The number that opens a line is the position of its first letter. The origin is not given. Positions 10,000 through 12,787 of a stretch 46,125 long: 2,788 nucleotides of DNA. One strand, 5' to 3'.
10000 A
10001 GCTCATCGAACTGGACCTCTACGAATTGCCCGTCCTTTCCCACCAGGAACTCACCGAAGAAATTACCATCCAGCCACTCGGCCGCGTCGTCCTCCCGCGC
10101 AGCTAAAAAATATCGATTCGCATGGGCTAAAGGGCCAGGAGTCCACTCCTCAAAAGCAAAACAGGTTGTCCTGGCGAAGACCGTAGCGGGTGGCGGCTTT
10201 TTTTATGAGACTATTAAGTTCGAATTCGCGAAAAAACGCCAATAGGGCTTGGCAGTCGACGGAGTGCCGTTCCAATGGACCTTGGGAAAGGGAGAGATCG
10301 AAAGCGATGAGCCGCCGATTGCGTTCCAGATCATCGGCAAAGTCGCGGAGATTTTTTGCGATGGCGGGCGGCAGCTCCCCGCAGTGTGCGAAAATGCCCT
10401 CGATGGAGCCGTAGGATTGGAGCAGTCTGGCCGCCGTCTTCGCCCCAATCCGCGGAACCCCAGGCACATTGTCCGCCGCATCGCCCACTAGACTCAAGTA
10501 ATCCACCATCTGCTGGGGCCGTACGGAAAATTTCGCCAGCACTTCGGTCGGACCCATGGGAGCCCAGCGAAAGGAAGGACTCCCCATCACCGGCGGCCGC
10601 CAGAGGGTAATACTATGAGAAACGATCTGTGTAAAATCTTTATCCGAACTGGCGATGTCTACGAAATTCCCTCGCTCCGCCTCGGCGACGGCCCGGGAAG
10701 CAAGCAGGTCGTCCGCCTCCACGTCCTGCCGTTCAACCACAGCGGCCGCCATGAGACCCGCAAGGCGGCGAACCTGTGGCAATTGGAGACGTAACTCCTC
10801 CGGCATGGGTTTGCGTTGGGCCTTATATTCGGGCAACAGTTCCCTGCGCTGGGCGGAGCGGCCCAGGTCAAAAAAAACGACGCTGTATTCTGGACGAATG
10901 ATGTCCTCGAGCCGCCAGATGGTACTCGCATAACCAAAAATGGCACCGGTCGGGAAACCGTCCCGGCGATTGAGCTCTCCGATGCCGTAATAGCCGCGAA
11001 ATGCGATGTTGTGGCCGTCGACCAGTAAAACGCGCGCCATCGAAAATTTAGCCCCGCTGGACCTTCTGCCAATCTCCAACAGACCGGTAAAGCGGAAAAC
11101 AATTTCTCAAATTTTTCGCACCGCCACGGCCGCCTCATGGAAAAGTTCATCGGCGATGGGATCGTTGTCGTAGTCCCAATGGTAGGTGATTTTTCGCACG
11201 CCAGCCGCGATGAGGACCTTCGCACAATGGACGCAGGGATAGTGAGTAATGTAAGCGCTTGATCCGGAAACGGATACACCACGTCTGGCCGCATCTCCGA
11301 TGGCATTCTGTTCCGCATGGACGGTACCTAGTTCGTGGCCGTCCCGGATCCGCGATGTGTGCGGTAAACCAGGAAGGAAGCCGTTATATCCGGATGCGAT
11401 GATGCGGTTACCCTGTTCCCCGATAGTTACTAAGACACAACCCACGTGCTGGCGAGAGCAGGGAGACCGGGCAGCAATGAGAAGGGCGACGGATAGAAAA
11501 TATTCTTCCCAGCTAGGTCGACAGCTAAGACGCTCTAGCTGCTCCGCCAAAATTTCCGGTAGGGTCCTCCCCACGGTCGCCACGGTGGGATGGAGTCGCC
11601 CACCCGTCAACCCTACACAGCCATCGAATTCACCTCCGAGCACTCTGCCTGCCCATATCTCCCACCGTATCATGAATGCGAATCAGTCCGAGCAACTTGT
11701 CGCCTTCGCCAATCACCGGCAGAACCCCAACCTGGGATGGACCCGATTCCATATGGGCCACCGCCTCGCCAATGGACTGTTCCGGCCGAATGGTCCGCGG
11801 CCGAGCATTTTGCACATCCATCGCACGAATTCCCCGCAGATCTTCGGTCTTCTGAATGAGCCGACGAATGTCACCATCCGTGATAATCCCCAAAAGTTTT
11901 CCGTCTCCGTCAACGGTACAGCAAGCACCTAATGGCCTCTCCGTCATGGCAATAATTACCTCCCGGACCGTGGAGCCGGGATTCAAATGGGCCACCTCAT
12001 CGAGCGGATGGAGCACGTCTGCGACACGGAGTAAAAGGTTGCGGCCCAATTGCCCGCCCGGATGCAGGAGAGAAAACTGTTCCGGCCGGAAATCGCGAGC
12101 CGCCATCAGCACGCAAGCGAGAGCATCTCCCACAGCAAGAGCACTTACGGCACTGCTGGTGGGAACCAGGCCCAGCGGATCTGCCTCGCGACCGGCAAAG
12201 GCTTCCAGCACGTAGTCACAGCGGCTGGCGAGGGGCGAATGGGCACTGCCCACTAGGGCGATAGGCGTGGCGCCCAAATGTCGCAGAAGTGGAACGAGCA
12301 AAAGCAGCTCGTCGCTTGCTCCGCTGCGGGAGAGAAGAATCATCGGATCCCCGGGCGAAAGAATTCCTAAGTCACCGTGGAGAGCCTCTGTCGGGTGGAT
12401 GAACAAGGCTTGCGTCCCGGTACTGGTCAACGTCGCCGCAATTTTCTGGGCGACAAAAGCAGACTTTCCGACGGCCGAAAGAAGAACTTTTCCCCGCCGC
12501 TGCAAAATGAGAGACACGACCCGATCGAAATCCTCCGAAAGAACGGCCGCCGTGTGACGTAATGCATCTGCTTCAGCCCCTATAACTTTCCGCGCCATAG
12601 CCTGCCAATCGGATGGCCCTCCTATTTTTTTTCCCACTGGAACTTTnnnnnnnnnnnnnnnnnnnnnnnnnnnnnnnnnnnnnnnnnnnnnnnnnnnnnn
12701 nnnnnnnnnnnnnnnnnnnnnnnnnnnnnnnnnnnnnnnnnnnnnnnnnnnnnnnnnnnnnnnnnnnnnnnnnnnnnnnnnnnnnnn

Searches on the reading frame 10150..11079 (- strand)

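Call 78: search_protein_families(library=pfam, proteins=[window:10150-11079:-], max_evalue=0.001)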
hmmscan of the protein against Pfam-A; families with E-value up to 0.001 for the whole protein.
window:10150-11079:- (309 aa): 2 families
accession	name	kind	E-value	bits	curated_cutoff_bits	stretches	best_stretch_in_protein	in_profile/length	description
PF02739.22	5_3_exonuc_N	-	6.6e-40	136.9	34.3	1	17-166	2-147/164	5'-3' exonuclease, N-terminal resolvase-like domain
PF01367.25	5_3_exonuc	-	2.4e-23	82.9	40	1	186-261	1-77/97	5'-3' exonuclease, C-terminal SAM fold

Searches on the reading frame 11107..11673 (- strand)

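Call 78: search_protein_families(library=pfam, proteins=[window:11107-11673:-], max_evalue=0.001)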
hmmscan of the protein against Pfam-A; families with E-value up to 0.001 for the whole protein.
window:11107-11673:- (188 aa): 2 families
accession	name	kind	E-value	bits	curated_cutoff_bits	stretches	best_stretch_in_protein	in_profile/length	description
PF00383.29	dCMP_cyt_deam_1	-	5.9e-23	81.1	25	1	54-165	2-101/102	Cytidine and deoxycytidylate deaminase zinc-binding region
PF14437.12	MafB19-deam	-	3.8e-13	50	27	1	54-169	2-104/142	MafB19-like deaminase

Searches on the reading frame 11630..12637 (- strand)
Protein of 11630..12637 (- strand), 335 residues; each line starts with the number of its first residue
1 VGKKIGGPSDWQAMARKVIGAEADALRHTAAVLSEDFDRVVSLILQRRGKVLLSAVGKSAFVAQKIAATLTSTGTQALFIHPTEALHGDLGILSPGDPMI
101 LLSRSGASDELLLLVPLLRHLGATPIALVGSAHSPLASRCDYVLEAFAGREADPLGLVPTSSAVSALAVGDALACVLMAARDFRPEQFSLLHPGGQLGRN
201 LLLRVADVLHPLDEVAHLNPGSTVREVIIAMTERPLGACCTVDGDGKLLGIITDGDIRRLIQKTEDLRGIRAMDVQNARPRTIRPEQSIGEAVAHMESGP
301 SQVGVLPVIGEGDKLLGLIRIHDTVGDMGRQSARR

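Call 78: search_protein_families(library=pfam, proteins=[window:11630-12637:-], max_evalue=0.001)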
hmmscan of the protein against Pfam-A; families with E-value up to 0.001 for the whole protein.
window:11630-12637:- (335 aa): 2 families
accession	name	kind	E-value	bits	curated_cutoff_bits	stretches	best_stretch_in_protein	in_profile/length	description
PF01380.27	SIS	-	2.5e-24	86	25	1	45-174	2-129/131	SIS domain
PF00571.33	CBS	-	9.1e-16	58.4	24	2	206-262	2-56/57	CBS domain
